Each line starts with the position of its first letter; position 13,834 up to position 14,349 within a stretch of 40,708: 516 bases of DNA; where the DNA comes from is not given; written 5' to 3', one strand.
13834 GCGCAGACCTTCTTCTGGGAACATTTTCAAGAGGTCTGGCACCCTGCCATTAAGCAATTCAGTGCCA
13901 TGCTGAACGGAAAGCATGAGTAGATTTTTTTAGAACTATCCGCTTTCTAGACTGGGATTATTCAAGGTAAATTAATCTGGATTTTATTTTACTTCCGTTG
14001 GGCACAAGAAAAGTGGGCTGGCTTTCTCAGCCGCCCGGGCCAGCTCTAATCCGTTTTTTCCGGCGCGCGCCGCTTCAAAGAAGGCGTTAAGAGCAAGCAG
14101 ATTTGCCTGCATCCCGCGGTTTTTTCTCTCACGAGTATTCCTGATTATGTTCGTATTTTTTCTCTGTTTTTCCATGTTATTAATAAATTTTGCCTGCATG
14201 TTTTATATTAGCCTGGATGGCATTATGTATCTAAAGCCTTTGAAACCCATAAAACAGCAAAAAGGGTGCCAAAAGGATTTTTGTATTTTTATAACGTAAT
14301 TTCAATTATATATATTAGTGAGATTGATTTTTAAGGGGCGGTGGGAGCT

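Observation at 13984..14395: Exact-consensus sigma54 promoter driving a ~240-nt terminator-bounded transcript that carries a chemoreceptor-tip-like mini-ORF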

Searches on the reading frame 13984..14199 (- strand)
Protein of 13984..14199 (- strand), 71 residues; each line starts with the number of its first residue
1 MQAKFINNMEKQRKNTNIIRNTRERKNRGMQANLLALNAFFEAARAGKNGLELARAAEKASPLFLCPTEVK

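Call 8: search_protein_families(library=pfam, proteins=[window:13984-14199:-], max_evalue=1)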
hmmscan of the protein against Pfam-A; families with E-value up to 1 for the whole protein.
window:13984-14199:- (71 aa): 1 family
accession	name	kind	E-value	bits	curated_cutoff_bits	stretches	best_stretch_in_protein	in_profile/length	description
PF00015.26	MCPsignal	-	5.1e-07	30.1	34.6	1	17-58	34-75/172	Methyl-accepting chemotaxis protein (MCP) signalling domain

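Call 10: find_homologous_proteins(query=window:13984-14199:-, max_evalue=0.001)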
Query window:13984-14199:- (71 aa): 1 proteins with E <= 0.001 among 1 candidates.
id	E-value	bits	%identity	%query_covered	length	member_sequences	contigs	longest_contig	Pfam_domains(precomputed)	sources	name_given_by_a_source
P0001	2.0e-37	143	100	100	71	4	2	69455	PF00015.27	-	-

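Call 12: find_encoding_contigs(protein=P0001, flank=10000, max_places=10)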
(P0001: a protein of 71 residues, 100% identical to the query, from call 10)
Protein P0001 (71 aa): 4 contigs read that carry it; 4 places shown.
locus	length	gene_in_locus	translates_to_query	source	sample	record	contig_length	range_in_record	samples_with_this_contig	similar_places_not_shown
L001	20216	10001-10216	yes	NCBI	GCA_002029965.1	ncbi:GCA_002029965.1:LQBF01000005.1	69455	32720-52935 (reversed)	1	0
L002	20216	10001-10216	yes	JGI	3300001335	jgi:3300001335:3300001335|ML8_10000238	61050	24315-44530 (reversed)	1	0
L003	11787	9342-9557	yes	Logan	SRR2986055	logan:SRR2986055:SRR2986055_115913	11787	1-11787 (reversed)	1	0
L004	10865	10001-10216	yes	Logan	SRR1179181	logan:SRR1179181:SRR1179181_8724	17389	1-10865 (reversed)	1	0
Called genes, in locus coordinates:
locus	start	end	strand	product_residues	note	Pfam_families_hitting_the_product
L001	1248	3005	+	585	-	PF00005:ABC_tran, PF13401:AAA_22 (faint), PF13304:AAA_21 (weak), PF00005:ABC_tran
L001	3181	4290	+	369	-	PF12679:ABC2_membrane_2, PF12698:ABC2_membrane_3, PF01061:ABC2_membrane, PF12730:ABC2_membrane_4 (weak)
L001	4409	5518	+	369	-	PF12679:ABC2_membrane_2, PF12698:ABC2_membrane_3, PF01061:ABC2_membrane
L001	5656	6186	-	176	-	PF12724:Flavodoxin_5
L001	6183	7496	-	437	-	PF04055:Radical_SAM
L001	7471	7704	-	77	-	-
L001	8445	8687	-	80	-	-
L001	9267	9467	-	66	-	PF07311:Dodecin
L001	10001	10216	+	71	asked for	PF00015:MCPsignal (weak)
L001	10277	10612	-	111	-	PF11333:DUF3135 (weak)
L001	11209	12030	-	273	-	PF12146:Hydrolase_4, PF20434:BD-FAE (faint), PF00561:Abhydrolase_1, PF12697:Abhydrolase_6, PF00326:Peptidase_S9 (weak)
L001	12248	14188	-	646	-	PF25225:DUF7843, PF13387:Lnb_N, PF25222:DUF7840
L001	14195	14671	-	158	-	PF11220:DUF3015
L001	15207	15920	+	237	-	PF01590:GAF, PF13185:GAF_2, PF13492:GAF_3, PF03861:ANTAR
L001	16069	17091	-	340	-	PF01916:DS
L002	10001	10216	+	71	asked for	PF00015:MCPsignal (weak)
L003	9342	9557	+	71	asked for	PF00015:MCPsignal (weak)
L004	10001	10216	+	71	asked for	PF00015:MCPsignal (weak)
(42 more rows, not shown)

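Call 14: find_encoding_contigs(protein=P0002, flank=6000, max_places=6)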
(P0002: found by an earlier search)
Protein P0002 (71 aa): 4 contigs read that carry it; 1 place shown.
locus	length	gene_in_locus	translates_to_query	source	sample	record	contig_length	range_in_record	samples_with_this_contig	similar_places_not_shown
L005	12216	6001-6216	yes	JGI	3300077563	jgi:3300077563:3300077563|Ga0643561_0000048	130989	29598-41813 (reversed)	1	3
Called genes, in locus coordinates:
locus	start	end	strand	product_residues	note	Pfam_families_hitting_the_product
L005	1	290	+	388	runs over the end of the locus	PF12679:ABC2_membrane_2, PF12698:ABC2_membrane_3, PF01061:ABC2_membrane, PF12730:ABC2_membrane_4 (weak)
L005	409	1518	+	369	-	PF12679:ABC2_membrane_2, PF12698:ABC2_membrane_3, PF01061:ABC2_membrane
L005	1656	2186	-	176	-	PF12724:Flavodoxin_5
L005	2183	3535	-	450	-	PF04055:Radical_SAM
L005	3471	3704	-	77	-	-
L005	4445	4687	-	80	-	-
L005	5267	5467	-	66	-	PF07311:Dodecin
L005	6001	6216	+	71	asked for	PF00015:MCPsignal (weak)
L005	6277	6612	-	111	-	PF11333:DUF3135 (weak)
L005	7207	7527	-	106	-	PF13146:TRL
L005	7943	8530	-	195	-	PF08308:PEGA, PF09851:SHOCT (weak)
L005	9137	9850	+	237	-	PF01590:GAF, PF13185:GAF_2, PF13492:GAF_3, PF03861:ANTAR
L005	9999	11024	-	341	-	PF01916:DS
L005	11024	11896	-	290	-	PF00491:Arginase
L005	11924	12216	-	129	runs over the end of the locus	PF02675:AdoMet_dc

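Call 15: find_encoding_contigs(protein=P0003, flank=6000, max_places=6)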
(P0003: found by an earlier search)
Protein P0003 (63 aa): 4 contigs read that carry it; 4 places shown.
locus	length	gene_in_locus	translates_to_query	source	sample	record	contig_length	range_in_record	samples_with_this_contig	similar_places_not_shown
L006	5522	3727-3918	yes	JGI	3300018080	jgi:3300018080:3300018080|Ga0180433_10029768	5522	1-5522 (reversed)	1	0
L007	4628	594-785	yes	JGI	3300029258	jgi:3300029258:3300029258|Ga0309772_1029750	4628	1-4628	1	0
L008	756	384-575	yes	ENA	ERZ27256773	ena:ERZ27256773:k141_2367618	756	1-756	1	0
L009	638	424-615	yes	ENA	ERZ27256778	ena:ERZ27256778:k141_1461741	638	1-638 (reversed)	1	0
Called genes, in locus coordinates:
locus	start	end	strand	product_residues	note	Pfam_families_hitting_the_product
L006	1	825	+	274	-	PF12698:ABC2_membrane_3, PF12679:ABC2_membrane_2, PF01061:ABC2_membrane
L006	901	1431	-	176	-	PF12724:Flavodoxin_5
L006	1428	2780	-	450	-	PF04055:Radical_SAM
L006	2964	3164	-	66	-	PF07311:Dodecin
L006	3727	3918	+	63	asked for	PF00015:MCPsignal (weak)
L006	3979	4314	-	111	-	PF11333:DUF3135 (weak)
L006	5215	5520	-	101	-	?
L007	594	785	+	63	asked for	PF00015:MCPsignal (weak)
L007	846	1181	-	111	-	PF11333:DUF3135 (weak)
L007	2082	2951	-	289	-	PF20434:BD-FAE (faint), PF00561:Abhydrolase_1, PF12146:Hydrolase_4, PF12697:Abhydrolase_6 (weak)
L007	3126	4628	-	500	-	?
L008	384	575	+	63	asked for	PF00015:MCPsignal (weak)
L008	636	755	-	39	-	?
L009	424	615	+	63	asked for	PF00015:MCPsignal (weak)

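Call 16: find_encoding_contigs(protein=P0004, flank=6000, max_places=6)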
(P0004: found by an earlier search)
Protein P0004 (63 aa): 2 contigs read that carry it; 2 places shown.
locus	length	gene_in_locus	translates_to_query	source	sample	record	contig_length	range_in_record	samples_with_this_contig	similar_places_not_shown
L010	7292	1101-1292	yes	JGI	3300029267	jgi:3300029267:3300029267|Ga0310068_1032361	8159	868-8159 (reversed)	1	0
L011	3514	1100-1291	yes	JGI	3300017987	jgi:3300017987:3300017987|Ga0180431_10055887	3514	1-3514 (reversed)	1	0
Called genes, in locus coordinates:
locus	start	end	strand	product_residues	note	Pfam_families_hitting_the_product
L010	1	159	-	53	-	?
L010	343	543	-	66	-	PF07311:Dodecin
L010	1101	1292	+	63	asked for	PF00015:MCPsignal (weak)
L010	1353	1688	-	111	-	PF11333:DUF3135 (weak)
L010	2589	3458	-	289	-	PF20434:BD-FAE (faint), PF00561:Abhydrolase_1, PF12146:Hydrolase_4, PF12697:Abhydrolase_6 (weak)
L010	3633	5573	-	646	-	PF25225:DUF7843, PF13387:Lnb_N, PF25222:DUF7840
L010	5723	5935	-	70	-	PF11220:DUF3015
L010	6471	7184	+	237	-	PF01590:GAF, PF13185:GAF_2, PF13492:GAF_3, PF03861:ANTAR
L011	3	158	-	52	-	?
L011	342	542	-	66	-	PF07311:Dodecin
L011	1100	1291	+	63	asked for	PF00015:MCPsignal (weak)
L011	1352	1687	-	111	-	PF11333:DUF3135 (weak)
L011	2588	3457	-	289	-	PF20434:BD-FAE (faint), PF00561:Abhydrolase_1, PF12146:Hydrolase_4, PF12697:Abhydrolase_6 (weak)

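Call 30: search_protein_representatives(protein=window:13984-14175:-)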
Query: 63 residues. Proteins with E-value up to 0.001 (for the whole library): 11; up to 1e-10: 2; up to 1e-30: 1. The best 11 are listed.
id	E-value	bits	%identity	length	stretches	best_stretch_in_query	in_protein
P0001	1.2e-32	125.5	100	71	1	1-63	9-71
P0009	2.4e-12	62.1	68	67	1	1-53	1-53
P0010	3.1e-06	43.1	51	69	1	1-55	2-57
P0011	1.4e-05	41.1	40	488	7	13-38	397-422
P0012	2.1e-05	40.5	60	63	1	14-53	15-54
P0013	4.3e-05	39.5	58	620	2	22-53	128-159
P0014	3.2e-04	36.8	53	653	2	23-52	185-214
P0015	3.6e-04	36.6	-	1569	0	-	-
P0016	6.3e-04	35.9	60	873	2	21-53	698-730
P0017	7.4e-04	35.7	43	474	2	6-56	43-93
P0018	7.4e-04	35.7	45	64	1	9-57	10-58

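Call 33: find_homologous_proteins(query=A2, max_evalue=0.01)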
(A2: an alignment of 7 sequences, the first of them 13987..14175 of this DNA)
Query A2 (7 sequences) (63 aa, profile of the alignment): 5093 proteins with E <= 0.01 among 7784 candidates; the best 120 are listed.
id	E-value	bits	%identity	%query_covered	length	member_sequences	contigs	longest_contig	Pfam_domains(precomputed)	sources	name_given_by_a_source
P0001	1.5e-29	119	100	100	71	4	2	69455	PF00015.27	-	-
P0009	7.2e-28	114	68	84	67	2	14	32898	PF00015.27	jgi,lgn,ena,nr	nr:hypothetical protein [Deltaproteobacteria bacterium]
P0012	8.1e-26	107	61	65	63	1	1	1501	PF00015.27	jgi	jgi:hypothetical protein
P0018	6.5e-25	104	49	71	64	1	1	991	PF00015.27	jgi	jgi:hypothetical protein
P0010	4.7e-23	98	49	59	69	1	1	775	PF00015.27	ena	-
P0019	1.4e-20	90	59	65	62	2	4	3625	-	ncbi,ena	-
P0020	1.2e-18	84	59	65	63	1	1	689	PF00015.27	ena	-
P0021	1.5e-16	78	61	57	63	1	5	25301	PF00015.27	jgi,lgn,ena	jgi:hypothetical protein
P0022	4.7e-11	60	52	73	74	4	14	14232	PF00015.27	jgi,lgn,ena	-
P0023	9.6e-10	56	45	95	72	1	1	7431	PF00015.27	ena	-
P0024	1.6e-9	55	47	75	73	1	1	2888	PF00015.27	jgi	-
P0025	3.4e-9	54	47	98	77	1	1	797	PF00015.27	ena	-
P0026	9.1e-9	53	58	60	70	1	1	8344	PF00015.27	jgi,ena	-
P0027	1.3e-8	52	47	87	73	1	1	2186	PF00015.27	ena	-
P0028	2.9e-8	51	61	49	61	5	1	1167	PF00015.27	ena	-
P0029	3.1e-8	51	44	90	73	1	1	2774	PF00015.27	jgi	-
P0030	4.7e-8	50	48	73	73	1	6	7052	PF00015.27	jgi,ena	-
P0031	4.8e-8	50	51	65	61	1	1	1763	PF00015.27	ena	-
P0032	8.0e-8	50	53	60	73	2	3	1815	PF00015.27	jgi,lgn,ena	-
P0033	1.1e-7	49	50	76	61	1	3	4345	PF00015.27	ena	-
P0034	1.2e-7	49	48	73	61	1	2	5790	PF00015.27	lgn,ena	-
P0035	3.9e-7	47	68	37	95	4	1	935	PF00015.27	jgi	jgi:methyl-accepting chemotaxis protein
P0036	4.1e-7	47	42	97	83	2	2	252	PF00015.27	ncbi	ncbi:methyl-accepting chemotaxis protein, partial [Pseudomonas aeruginosa]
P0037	7.7e-7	46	65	49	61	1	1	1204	PF00015.27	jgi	-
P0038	7.9e-7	46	42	97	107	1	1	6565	PF00015.27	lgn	-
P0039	9.0e-7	46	55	52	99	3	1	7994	PF00015.27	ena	-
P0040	1.1e-6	46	63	51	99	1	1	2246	PF00015.27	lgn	-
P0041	1.1e-6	46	58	52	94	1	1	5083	PF00015.27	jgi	jgi:methyl-accepting chemotaxis protein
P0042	1.3e-6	46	41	87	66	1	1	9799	PF00015.27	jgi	jgi:methyl-accepting chemotaxis protein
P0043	1.3e-6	46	66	46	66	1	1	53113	PF00015.27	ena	-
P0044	1.3e-6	46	75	32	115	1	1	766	PF00015.27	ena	-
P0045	1.5e-6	46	59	54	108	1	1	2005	PF00015.27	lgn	-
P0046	1.7e-6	45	46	73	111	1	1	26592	PF00015.27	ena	-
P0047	2.1e-6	45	59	27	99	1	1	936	PF00015.27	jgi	-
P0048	2.2e-6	45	59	43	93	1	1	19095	PF00015.27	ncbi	ncbi:methyl-accepting chemotaxis protein, partial [Noviherbaspirillum sp.]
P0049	2.3e-6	45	57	56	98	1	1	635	PF00015.27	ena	-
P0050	2.3e-6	45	50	60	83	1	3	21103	PF00015.27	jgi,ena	jgi:methyl-accepting chemotaxis protein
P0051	2.4e-6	45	45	84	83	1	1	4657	PF00015.27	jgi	-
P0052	2.5e-6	45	75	32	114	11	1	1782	PF00015.27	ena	-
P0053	2.5e-6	45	66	46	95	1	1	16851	PF00015.27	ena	-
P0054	2.5e-6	45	75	32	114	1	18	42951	PF00015.27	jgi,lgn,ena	jgi:methyl-accepting chemotaxis protein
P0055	2.7e-6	45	49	68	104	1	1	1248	PF00015.27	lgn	-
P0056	2.8e-6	45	53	57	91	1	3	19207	PF00015.27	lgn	-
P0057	3.0e-6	45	53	60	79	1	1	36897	PF00015.27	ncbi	-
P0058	3.0e-6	45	58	52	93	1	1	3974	PF00015.27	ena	-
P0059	3.4e-6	44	58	52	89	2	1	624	PF00015.27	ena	-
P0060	3.7e-6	44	75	32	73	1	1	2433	PF00015.27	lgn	-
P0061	3.8e-6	44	44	87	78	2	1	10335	PF00015.27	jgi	jgi:methyl-accepting chemotaxis protein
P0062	4.0e-6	44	53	60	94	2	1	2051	PF00015.27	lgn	-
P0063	4.1e-6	44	55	52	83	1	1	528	PF00015.27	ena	-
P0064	4.2e-6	44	58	52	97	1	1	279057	PF00015.27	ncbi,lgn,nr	ncbi:methyl-accepting chemotaxis protein [Azospirillum sp. OGB3]|nr:methyl-accepting chemotaxis prot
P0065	4.3e-6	44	58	52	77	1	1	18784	PF00015.27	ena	-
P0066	4.3e-6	44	36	71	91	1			PF00015.27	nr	nr:methyl-accepting chemotaxis protein [Pseudomonas viciae]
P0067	4.3e-6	44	54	62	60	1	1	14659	PF00015.27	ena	-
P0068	4.4e-6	44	55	52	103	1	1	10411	PF00015.27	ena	-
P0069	4.4e-6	44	51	59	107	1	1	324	PF00015.27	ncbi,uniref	ncbi:methyl-accepting chemotaxis protein, partial [Enterococcus faecium]|uniref:methyl-accepting che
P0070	4.5e-6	44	58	52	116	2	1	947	PF00015.27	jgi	jgi:methyl-accepting chemotaxis protein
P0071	4.5e-6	44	60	48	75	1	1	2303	PF00015.27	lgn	-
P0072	4.8e-6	44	55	52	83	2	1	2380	PF00015.27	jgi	-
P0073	4.8e-6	44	50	67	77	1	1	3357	PF00015.27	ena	-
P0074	4.8e-6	44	58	52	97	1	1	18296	PF00015.27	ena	-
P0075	4.8e-6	44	61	52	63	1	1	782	PF00015.27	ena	-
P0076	5.0e-6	44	58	52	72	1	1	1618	PF00015.27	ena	-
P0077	5.3e-6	44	58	52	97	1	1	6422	PF00015.27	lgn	-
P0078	5.6e-6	44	58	52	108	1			PF00015.27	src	-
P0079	5.7e-6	44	62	46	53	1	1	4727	PF00015.27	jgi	-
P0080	5.7e-6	44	75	32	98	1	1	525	PF00015.27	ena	-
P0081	5.7e-6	44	44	71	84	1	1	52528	PF00015.27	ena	-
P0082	5.8e-6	44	48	76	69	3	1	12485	PF00015.27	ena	-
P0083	5.9e-6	44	60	56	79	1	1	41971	PF00015.27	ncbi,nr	ncbi:hypothetical protein BS642_05535 [Chromobacterium violaceum]|nr:hypothetical protein BS642_0553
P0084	6.0e-6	44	45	81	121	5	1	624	PF00015.27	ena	-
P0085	6.2e-6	44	58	52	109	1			PF00015.27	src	-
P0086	6.2e-6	44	49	67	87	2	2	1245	PF00015.27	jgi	jgi:methyl-accepting chemotaxis protein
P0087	6.4e-6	43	58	52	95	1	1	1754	PF00015.27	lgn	-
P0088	6.5e-6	43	49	59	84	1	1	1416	PF00015.27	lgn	-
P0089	6.5e-6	43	59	46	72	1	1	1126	PF00015.27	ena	-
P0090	6.5e-6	43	42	83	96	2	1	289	PF00015.27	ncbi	ncbi:methyl-accepting chemotaxis protein, partial [Vibrio vulnificus]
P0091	7.1e-6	43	46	81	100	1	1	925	PF00015.27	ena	-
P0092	7.5e-6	43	41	87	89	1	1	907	PF00015.27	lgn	-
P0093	7.6e-6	43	50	60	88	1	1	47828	PF00015.27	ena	-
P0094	7.6e-6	43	58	52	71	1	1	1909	PF00015.27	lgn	-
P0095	7.9e-6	43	75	32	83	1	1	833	PF00015.27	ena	-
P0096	8.0e-6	43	61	52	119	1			PF00015.27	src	-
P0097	8.1e-6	43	55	52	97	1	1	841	PF00015.27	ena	-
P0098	8.2e-6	43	58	52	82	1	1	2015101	PF00015.27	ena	-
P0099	8.3e-6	43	67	48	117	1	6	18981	PF00015.27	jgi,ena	jgi:hypothetical protein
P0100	8.3e-6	43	50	60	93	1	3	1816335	PF00015.27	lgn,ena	-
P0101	8.3e-6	43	48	67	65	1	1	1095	PF00015.27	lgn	-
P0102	8.5e-6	43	75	32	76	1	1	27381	PF00015.27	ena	-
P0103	8.8e-6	43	62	46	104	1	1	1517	PF00015.27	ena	-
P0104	9.0e-6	43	62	46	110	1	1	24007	PF00015.27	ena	-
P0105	9.0e-6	43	54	59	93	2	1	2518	PF00015.27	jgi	-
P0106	9.0e-6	43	64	40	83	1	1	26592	PF00015.27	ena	-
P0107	9.1e-6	43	58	49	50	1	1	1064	PF00015.27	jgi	-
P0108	9.2e-6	43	39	86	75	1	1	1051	PF00015.27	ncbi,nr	ncbi:MAG: methyl-accepting chemotaxis protein, partial [Rhodoferax sp.]|nr:methyl-accepting chemotax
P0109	9.2e-6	43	44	79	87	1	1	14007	PF00015.27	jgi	jgi:methyl-accepting chemotaxis protein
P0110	9.3e-6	43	59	46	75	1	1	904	PF00015.27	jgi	jgi:methyl-accepting chemotaxis protein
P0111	9.4e-6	43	57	48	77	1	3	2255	PF00015.27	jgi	jgi:methyl-accepting chemotaxis protein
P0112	9.5e-6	43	55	60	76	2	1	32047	PF00015.27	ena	-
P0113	9.6e-6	43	58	52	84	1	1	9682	PF00015.27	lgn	-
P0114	9.7e-6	43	45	78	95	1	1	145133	PF00015.27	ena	-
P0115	1.0e-5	43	75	32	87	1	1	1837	PF00015.27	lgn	-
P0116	1.0e-5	43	61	52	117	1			PF00015.27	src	-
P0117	1.0e-5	43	61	52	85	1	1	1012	PF00015.27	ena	-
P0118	1.1e-5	43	61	52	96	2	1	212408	PF00015.27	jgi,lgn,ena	-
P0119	1.1e-5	43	55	52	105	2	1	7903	PF00015.27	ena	-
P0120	1.1e-5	43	55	52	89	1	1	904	PF00015.27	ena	-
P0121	1.1e-5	43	-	-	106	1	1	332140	PF00015.27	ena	-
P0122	1.1e-5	43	62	46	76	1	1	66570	PF00015.27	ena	-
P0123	1.1e-5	43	58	52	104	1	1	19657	PF00015.27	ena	-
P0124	1.1e-5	43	55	52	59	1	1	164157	PF00015.27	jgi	jgi:methyl-accepting chemotaxis protein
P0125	1.2e-5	43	55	52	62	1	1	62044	PF00015.27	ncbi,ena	-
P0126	1.2e-5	43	58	52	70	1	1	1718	PF00015.27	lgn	-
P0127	1.2e-5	43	75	32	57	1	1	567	PF00015.27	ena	-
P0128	1.2e-5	43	52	43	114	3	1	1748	PF00015.27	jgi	jgi:methyl-accepting chemotaxis protein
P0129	1.2e-5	43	61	52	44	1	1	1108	PF00015.27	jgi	-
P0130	1.2e-5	43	-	-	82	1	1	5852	PF00015.27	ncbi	-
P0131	1.3e-5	43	58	52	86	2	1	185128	PF00015.27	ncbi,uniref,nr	ncbi:methyl-accepting chemotaxis protein [Bacillus sp. V5-8f]|uniref:methyl-accepting chemotaxis pro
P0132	1.3e-5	43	43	75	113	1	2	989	PF00015.27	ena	-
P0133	1.3e-5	43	58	52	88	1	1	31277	PF00015.27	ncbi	-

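Call 36: find_encoding_contigs(protein=P0009, flank=6000, max_places=5)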
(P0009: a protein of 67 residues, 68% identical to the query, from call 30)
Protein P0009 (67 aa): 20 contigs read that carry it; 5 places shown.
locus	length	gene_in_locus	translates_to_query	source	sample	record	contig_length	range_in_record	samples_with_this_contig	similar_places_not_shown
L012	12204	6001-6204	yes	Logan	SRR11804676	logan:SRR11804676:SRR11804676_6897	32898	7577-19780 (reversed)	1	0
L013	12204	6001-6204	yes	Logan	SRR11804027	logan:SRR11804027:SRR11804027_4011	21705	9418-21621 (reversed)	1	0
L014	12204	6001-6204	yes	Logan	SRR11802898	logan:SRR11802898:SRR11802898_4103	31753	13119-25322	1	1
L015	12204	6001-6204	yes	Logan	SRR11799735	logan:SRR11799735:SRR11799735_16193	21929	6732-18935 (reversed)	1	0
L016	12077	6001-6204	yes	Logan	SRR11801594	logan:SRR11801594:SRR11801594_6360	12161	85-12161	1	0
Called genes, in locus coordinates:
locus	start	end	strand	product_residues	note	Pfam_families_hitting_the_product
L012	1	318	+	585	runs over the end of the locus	PF00005:ABC_tran, PF13555:AAA_29 (faint), PF13401:AAA_22 (faint), PF00005:ABC_tran, PF13304:AAA_21 (weak)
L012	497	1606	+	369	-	PF12679:ABC2_membrane_2, PF12698:ABC2_membrane_3, PF01061:ABC2_membrane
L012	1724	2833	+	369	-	PF12679:ABC2_membrane_2, PF12698:ABC2_membrane_3, PF01061:ABC2_membrane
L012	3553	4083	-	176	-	PF12724:Flavodoxin_5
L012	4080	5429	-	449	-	PF04055:Radical_SAM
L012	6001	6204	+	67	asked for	PF00015:MCPsignal (weak)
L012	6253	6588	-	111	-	PF11333:DUF3135 (weak)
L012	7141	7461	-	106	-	PF13146:TRL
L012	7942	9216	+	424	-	PF00109:ketoacyl-synt, PF00108:Thiolase_N (weak), PF02801:Ketoacyl-synt_C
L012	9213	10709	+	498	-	PF00070:Pyr_redox (faint), PF00890:FAD_binding_2 (weak), PF01266:DAO, PF01494:FAD_binding_3 (weak), PF01593:Amino_oxidase, PF01946:Thi4 (weak), PF12831:FAD_oxidored (weak), PF13450:NAD_binding_8, +2 more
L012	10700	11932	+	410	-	PF00109:ketoacyl-synt, PF00108:Thiolase_N (faint), PF02801:Ketoacyl-synt_C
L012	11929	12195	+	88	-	PF00550:PP-binding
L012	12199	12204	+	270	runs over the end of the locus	PF01553:Acyltransferase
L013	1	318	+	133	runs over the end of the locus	?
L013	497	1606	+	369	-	PF12679:ABC2_membrane_2, PF12698:ABC2_membrane_3, PF01061:ABC2_membrane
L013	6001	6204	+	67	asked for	PF00015:MCPsignal (weak)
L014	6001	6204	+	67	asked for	PF00015:MCPsignal (weak)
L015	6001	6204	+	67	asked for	PF00015:MCPsignal (weak)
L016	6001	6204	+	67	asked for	PF00015:MCPsignal (weak)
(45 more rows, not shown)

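Call 37: find_encoding_contigs(protein=P0021, flank=6000, max_places=4)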
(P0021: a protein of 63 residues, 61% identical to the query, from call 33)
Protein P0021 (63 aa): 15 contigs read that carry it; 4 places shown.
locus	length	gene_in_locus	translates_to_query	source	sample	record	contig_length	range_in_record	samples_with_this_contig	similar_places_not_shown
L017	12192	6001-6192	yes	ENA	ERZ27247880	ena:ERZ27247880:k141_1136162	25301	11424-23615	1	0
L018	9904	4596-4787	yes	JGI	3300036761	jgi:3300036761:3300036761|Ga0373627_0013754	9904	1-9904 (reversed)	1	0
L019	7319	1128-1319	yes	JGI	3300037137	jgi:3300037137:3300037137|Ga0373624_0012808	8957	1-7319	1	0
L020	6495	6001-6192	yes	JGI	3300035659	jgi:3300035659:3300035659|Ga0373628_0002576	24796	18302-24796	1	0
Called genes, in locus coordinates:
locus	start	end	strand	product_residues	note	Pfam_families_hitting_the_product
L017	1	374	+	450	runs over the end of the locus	PF00072:Response_reg, PF00158:Sigma54_activat, PF14532:Sigma54_activ_2, PF01078:Mg_chelatase (weak), PF07728:AAA_5 (weak), PF25601:AAA_lid_14, PF02954:HTH_8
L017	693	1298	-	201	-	PF00009:GTP_EFTU (faint), PF03193:RsgA_GTPase (faint), PF00350:Dynamin_N (faint), PF01926:MMR_HSR1, PF02421:FeoB_N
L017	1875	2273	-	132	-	-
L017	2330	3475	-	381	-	PF00155:Aminotran_1_2, PF01041:DegT_DnrJ_EryC1, PF01053:Cys_Met_Meta_PP (weak)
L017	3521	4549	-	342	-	PF21016:RlmN_N, PF04055:Radical_SAM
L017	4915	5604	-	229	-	PF00303:Thymidylat_synt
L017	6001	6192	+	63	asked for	PF00015:MCPsignal (weak)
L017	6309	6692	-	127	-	PF11333:DUF3135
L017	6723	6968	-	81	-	-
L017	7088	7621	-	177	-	PF02525:Flavodoxin_2, PF03358:FMN_red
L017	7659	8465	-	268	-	-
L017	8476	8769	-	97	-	PF13508:Acetyltransf_7 (weak), PF00583:Acetyltransf_1, PF13673:Acetyltransf_10 (weak)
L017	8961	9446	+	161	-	PF01047:MarR (weak)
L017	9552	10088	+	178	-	PF02635:DsrE (faint), PF13686:DrsE_2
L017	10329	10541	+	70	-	PF01206:TusA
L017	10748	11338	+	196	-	PF02665:Nitrate_red_gam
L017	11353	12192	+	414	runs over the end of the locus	PF13183:Fer4_8, PF13237:Fer4_10 (faint), PF13534:Fer4_17 (weak), PF02754:CCG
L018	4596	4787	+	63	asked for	PF00015:MCPsignal (weak)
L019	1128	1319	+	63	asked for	PF00015:MCPsignal (weak)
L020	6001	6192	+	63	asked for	PF00015:MCPsignal (weak)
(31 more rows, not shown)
